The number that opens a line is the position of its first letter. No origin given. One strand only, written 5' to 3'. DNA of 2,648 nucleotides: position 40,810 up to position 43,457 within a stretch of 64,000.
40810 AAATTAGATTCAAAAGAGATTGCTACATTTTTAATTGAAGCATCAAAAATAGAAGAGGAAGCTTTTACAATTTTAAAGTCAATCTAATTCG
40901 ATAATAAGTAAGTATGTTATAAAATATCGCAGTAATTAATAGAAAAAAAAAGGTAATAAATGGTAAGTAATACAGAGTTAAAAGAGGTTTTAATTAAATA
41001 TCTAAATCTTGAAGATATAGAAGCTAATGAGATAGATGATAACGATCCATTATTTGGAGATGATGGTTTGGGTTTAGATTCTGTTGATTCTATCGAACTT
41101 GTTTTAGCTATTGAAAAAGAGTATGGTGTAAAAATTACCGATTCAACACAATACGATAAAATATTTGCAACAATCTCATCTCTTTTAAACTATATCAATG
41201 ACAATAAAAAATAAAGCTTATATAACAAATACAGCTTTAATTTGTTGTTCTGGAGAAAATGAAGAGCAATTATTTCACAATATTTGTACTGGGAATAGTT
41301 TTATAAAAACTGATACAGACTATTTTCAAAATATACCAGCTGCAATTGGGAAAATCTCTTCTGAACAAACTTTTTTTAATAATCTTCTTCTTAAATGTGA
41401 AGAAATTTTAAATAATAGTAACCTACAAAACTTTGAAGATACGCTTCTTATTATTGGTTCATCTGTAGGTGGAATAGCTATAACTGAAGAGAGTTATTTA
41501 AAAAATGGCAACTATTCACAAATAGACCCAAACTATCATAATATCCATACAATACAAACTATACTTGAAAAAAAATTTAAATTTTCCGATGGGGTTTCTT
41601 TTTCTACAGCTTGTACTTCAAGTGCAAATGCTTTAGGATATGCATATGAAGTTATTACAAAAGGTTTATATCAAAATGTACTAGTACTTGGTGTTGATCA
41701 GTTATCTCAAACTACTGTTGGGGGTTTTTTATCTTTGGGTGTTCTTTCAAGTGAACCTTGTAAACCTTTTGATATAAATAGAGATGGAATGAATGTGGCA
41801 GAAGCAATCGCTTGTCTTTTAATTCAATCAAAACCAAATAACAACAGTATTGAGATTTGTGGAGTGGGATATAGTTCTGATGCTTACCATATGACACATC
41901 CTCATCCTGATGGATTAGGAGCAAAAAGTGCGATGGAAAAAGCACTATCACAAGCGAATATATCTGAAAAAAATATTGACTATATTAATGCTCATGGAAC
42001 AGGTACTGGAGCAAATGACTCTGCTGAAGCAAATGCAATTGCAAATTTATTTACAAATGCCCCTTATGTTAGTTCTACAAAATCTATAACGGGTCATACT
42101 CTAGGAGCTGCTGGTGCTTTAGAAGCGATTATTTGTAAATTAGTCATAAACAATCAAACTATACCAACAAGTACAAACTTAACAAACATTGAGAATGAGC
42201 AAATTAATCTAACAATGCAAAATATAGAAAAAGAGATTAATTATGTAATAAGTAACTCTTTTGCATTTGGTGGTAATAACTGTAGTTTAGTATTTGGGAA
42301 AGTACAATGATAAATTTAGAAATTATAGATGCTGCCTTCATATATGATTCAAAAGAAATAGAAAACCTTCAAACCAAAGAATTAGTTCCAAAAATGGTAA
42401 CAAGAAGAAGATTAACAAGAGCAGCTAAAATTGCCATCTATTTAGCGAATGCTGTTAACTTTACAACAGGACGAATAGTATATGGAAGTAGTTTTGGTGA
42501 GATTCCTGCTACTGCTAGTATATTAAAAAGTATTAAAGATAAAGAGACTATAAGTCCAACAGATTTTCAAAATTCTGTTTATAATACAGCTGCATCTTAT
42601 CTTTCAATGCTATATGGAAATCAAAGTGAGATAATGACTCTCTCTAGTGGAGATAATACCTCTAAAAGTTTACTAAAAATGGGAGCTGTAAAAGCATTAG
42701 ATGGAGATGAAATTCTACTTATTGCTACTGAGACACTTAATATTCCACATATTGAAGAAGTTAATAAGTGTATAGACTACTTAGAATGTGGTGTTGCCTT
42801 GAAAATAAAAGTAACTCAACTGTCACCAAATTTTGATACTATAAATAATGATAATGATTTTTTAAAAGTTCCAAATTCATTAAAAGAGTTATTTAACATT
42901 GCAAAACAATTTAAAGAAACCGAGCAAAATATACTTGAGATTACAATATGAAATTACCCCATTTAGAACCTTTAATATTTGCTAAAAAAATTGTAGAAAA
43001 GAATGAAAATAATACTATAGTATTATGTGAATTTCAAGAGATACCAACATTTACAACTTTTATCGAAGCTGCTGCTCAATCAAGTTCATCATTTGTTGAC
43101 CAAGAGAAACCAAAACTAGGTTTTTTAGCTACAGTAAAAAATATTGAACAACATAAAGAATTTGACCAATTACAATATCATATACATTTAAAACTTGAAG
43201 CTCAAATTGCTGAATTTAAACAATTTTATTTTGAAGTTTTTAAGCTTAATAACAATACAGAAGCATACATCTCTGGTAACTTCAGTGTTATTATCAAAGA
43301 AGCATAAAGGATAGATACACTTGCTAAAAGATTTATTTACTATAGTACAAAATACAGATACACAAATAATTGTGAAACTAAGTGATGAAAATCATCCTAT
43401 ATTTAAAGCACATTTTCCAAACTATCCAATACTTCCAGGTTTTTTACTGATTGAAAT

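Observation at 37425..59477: Flexirubin-type aryl-polyene + dialkylresorcinol pigment cluster (~22 kb, ~26 genes) in an Arcobacter-like Campylobacterota chromosome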

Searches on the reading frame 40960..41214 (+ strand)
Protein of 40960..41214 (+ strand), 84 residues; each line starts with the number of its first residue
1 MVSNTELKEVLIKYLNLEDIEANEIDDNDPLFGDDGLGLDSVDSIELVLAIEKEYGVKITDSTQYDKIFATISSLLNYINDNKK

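Call 3: search_protein_families(library=pfam, proteins=[window:40960-41214:+], max_evalue=0.01)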
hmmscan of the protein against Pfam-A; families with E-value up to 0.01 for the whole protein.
window:40960-41214:+ (84 aa): 1 family
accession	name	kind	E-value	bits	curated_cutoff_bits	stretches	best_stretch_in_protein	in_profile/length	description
PF00550.31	PP-binding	-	2.5e-11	44.1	20.8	1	7-79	3-67/67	Phosphopantetheine attachment site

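Call 6: search_protein_families(library=ncbifam, proteins=[window:40960-41214:+], max_evalue=0.01)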
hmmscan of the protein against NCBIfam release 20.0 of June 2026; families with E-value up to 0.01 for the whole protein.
window:40960-41214:+ (84 aa): 15 families
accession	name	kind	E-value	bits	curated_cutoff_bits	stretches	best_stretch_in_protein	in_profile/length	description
NF006617.0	PRK09184.1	subfamily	6.5e-21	74.2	70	1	4-83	15-94/96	phosphopantetheine-binding protein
NF058660.1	cispen_ACP_AmcB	equivalog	4.7e-11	42.7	80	1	5-83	4-79/80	cispentacin biosynthesis acyl carrier protein AmcB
NF005480.0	PRK07081.1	equivalog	8.5e-11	41.6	72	1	4-80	2-74/83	acyl carrier protein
NF002151.0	PRK00982.1-5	equivalog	5.1e-10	39.3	92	1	8-83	9-77/78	acyl carrier protein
TIGR00517.1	acyl_carrier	equivalog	7.8e-10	38.5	70.45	1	21-83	19-77/77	acyl carrier protein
NF002149.0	PRK00982.1-3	equivalog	1.2e-09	37.9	106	1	19-83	17-77/78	acyl carrier protein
NF002148.0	PRK00982.1-2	subfamily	1.4e-09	37.6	71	1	20-83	19-78/79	acyl carrier protein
NF005798.0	PRK07639.1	equivalog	3.5e-08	33.8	100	1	6-83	9-82/91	petrobactin biosynthesis protein AsbD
NF002150.0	PRK00982.1-4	subfamily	6.1e-06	26.4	66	1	19-83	19-79/80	acyl carrier protein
TIGR04069.1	ocin_ACP_rel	hypoth_equivalog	2e-05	25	70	1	5-79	4-77/77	peptide maturation system acyl carrier-related protein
NF002147.0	PRK00982.1-1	equivalog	2.9e-05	23.8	84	1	20-83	22-81/83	acyl carrier protein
NF003757.0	PRK05350.1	equivalog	4.2e-05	23.6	65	1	15-62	16-61/83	acyl carrier protein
NF009104.0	PRK12449.1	equivalog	0.00013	21.9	70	1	35-82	33-78/80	acyl carrier protein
NF005079.0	PRK06508.1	equivalog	0.00039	20.8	83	1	19-60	17-56/93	acyl carrier protein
NF040636.1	AcpM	exception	0.003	17.5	146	1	19-79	19-75/93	meromycolate extension acyl carrier protein AcpM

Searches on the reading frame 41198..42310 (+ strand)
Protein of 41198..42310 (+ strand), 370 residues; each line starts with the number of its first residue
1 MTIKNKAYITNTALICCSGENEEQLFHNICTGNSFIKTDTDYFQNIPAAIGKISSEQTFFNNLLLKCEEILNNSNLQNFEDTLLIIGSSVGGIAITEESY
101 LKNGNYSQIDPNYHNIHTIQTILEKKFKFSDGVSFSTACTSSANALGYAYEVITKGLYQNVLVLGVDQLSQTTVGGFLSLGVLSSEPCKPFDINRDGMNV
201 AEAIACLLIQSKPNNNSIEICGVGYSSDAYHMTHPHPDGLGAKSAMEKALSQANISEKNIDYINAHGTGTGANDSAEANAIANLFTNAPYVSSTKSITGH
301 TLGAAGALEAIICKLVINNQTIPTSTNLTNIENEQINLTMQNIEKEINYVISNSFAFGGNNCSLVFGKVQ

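Call 3: search_protein_families(library=pfam, proteins=[window:41198-42310:+], max_evalue=0.01)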
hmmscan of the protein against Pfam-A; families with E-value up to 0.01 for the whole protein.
window:41198-42310:+ (370 aa): 3 families
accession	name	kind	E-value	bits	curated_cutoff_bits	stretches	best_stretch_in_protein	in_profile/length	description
PF02801.28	Ketoacyl-synt_C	-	1.9e-33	115.4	20.8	1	219-328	3-118/119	Beta-ketoacyl synthase, C-terminal domain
PF00109.32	ketoacyl-synt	-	8.9e-14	52.1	20.8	1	64-212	94-249/252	Beta-ketoacyl synthase, N-terminal domain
PF08545.16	ACP_syn_III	-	1.8e-05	25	24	1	136-172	4-40/80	3-Oxoacyl-[acyl-carrier-protein (ACP)] synthase III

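Call 6: search_protein_families(library=ncbifam, proteins=[window:41198-42310:+], max_evalue=0.01)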
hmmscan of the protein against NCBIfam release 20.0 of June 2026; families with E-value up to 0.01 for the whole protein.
window:41198-42310:+ (370 aa): 25 families
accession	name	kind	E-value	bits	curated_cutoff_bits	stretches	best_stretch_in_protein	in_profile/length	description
NF006618.0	PRK09185.1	subfamily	8.2e-94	314.8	407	1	82-369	98-393/394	beta-ketoacyl-ACP synthase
NF005589.0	PRK07314.1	subfamily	3.8e-67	226.8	387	1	69-369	84-412/413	beta-ketoacyl-ACP synthase II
TIGR03150.1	fabF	equivalog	1.3e-66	225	493.75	1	71-366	83-406/407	beta-ketoacyl-ACP synthase II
NF004618.0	PRK05952.1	equivalog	4e-60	203.7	455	1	8-368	5-382/384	beta-ketoacyl-ACP synthase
NF004970.0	PRK06333.1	subfamily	1.4e-57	195.5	525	1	72-368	100-421/424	beta-ketoacyl-ACP synthase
NF006587.0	PRK09116.1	equivalog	1.1e-51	175.9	470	1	50-369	70-407/408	beta-ketoacyl-ACP synthase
NF058662.1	cispenta_AmcF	equivalog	1.1e-47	162.8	325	1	131-367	121-368/369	cispentacin biosynthesis acyltransferase subunit AmcF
NF006274.0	PRK08439.1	equivalog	1.5e-47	162.3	621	1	62-369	74-406/406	beta-ketoacyl-ACP synthase II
NF005916.1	PRK07910.1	equivalog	6.1e-47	160.5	560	1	133-368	165-417/418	KasA/KasB family beta-ketoacyl-ACP synthase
NF005076.0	PRK06501.1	equivalog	9.7e-46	156.5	629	1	122-368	157-422/425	beta-ketoacyl-ACP synthase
NF005935.0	PRK07967.1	equivalog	1.4e-44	152.6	630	1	120-369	142-404/406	beta-ketoacyl-ACP synthase I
NF006434.0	PRK08722.1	equivalog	2e-44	152.1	759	1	85-368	104-413/414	beta-ketoacyl-ACP synthase II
NF005490.0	PRK07103.1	equivalog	1.6e-41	142.8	445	1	136-368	166-412/414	polyketide beta-ketoacyl:acyl carrier protein synthase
NF053555.1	prodigi_MBC_PigJ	equivalog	1.7e-22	79.5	900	1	130-347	504-723/759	prodigiosin MBC biosynthesis protein PigJ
NF045894.1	PKS_plus_SDR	equivalog_domain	1.6e-17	62.5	1740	1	133-329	167-377/1515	type I polyketide synthase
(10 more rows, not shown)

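Call 18: search_solved_structures(query=window:41198-42310:+, max_evalue=0.00001)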
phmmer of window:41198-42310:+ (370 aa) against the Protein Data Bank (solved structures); distinct sequences matched with E-value up to 0.00001: 129 (the best 60 are shown).
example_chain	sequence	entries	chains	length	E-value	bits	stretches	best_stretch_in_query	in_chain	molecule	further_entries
9s5h_B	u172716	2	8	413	9e-56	192.9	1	27-368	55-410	3-oxoacyl-(Acyl-carrier-protein) synthase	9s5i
7f28_B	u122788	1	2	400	8e-55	189.8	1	45-367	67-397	Putative 3-oxoacyl-[ACP] synthase FabV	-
6qsp_A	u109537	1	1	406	2.6e-51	178.2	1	80-367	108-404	Beta-ketoacyl synthase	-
1ox0_A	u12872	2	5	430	1.4e-45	159.5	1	67-367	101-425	Beta ketoacyl-acyl carrier protein synthase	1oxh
4r8e_A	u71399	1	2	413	3.5e-45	158.1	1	85-369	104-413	3-oxoacyl-[acyl-carrier-protein] synthase 2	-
2rjt_A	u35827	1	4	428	4.4e-45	157.8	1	68-367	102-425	Beta-ketoacyl-ACP synthase II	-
4jga_A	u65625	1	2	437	7.9e-45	157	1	80-367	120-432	3-oxoacyl-[acyl-carrier-protein] synthase 2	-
6okg_A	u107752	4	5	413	1.3e-44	156.3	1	84-369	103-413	3-oxoacyl-[acyl-carrier-protein] synthase 2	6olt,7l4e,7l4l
1b3n_A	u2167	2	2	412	1.3e-44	156.2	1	84-369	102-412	PROTEIN (KETOACYL ACYL CARRIER PROTEIN SYNTHASE 2) | BETA-KETOACYL ACP SYNTHASE II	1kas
2gfw_A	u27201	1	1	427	1.4e-44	156.1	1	84-369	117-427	3-oxoacyl-[acyl-carrier-protein] synthase 2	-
2alm_A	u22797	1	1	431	2.2e-44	155.5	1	67-367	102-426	3-oxoacyl-(acyl-carrier-protein) synthase II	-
2gfy_A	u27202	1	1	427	1e-43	153.3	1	84-369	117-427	3-oxoacyl-[acyl-carrier-protein] synthase 2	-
5sxo_A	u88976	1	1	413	1.1e-43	153.1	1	85-369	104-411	3-oxoacyl-[acyl-carrier-protein] synthase 2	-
3o04_A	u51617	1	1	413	1.4e-43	152.9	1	85-369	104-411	beta-keto-acyl carrier protein synthase II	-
3hnz_A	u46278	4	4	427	2.5e-43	152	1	84-369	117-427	3-oxoacyl-[acyl-carrier-protein] synthase 2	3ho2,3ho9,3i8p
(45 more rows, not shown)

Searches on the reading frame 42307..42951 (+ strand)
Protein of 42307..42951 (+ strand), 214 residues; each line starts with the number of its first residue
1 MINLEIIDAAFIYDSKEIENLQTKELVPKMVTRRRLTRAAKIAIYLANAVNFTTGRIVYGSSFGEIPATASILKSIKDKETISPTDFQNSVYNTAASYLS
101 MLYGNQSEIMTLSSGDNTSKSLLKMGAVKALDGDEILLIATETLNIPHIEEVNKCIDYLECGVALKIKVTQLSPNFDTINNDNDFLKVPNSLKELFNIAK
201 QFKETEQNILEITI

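Call 3: search_protein_families(library=pfam, proteins=[window:42307-42951:+], max_evalue=0.01)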
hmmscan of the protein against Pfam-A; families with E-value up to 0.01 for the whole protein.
window:42307-42951:+ (214 aa): 1 family
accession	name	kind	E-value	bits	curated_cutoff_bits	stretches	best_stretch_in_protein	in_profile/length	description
PF13723.12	Ketoacyl-synt_2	-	5.6e-20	72.3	25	1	25-176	20-169/223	Beta-ketoacyl synthase, N-terminal domain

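Call 6: search_protein_families(library=ncbifam, proteins=[window:42307-42951:+], max_evalue=0.01)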
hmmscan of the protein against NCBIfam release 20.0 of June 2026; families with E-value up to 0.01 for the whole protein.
window:42307-42951:+ (214 aa): 0 families

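Call 19: search_solved_structures(query=window:42307-42951:+, max_evalue=1, show_alignments=1)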
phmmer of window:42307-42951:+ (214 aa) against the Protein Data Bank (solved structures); distinct sequences matched with E-value up to 1: 3.
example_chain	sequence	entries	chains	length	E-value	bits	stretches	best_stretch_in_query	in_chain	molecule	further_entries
7f28_A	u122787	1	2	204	1e-06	31.9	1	25-133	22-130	Ketoacyl_synth_N domain-containing protein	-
6qsp_B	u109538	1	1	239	7.4e-06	29.1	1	28-103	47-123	Uncharacterized protein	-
9s5h_C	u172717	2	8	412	0.017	18.2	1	41-120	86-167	3-oxoacyl-(Acyl-carrier-protein) synthase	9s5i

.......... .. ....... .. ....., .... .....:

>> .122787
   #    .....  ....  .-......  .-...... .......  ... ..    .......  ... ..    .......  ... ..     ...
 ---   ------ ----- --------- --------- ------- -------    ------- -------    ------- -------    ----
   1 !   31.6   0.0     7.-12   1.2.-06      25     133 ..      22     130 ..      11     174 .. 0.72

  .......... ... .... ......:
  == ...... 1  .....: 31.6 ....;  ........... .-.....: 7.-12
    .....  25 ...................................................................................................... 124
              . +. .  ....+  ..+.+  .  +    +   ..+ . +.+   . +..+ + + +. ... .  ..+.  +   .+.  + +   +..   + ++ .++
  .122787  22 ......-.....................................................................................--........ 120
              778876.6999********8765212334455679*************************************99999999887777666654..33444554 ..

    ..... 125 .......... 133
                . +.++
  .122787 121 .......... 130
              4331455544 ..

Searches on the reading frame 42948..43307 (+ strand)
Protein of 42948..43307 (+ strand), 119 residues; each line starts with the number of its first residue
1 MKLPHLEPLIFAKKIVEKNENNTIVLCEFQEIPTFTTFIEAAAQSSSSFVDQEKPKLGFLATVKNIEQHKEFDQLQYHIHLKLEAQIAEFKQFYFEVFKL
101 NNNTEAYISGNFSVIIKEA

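Call 3: search_protein_families(library=pfam, proteins=[window:42948-43307:+], max_evalue=0.01)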
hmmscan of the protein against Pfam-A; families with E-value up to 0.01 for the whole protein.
window:42948-43307:+ (119 aa): 0 families

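Call 6: search_protein_families(library=ncbifam, proteins=[window:42948-43307:+], max_evalue=0.01)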
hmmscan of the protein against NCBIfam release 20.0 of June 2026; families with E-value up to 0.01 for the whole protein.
window:42948-43307:+ (119 aa): 0 families

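Call 21: search_solved_structures(query=window:42948-43307:+, max_evalue=10, show_alignments=1)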
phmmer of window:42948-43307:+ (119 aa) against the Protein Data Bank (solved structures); distinct sequences matched with E-value up to 10: 1.
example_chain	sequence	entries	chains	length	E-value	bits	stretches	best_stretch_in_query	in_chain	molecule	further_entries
8s89_A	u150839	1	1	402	0.088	16.5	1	60-109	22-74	DE NOVO PROTEIN P400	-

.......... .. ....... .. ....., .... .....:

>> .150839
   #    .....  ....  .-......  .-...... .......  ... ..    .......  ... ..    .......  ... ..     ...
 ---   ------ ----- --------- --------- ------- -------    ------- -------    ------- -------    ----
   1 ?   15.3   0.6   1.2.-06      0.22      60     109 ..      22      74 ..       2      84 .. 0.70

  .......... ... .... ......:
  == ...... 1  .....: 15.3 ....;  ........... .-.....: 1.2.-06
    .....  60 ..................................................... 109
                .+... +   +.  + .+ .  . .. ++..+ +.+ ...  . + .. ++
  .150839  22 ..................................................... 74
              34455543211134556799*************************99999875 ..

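Call 51: search_solved_structures(query=A4, max_evalue=1, show_alignments=2)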
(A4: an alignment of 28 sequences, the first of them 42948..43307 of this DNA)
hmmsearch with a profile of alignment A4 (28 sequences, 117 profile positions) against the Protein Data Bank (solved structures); distinct sequences matched with E-value up to 1: 4.
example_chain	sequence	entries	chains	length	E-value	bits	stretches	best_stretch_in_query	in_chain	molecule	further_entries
7qv0_A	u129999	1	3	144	0.053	16.9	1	28-88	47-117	Beta-hydroxyacyl-(Acyl-carrier-protein) dehydratase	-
8ayi_A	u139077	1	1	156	0.068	16.5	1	28-89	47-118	Beta-hydroxyacyl-(Acyl-carrier-protein) dehydratase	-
8ayb_A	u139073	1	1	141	0.13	15.6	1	28-88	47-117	Beta-hydroxyacyl-(Acyl-carrier-protein) dehydratase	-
8ayc_A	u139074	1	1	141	0.14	15.6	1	28-88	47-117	Beta-hydroxyacyl-(Acyl-carrier-protein) dehydratase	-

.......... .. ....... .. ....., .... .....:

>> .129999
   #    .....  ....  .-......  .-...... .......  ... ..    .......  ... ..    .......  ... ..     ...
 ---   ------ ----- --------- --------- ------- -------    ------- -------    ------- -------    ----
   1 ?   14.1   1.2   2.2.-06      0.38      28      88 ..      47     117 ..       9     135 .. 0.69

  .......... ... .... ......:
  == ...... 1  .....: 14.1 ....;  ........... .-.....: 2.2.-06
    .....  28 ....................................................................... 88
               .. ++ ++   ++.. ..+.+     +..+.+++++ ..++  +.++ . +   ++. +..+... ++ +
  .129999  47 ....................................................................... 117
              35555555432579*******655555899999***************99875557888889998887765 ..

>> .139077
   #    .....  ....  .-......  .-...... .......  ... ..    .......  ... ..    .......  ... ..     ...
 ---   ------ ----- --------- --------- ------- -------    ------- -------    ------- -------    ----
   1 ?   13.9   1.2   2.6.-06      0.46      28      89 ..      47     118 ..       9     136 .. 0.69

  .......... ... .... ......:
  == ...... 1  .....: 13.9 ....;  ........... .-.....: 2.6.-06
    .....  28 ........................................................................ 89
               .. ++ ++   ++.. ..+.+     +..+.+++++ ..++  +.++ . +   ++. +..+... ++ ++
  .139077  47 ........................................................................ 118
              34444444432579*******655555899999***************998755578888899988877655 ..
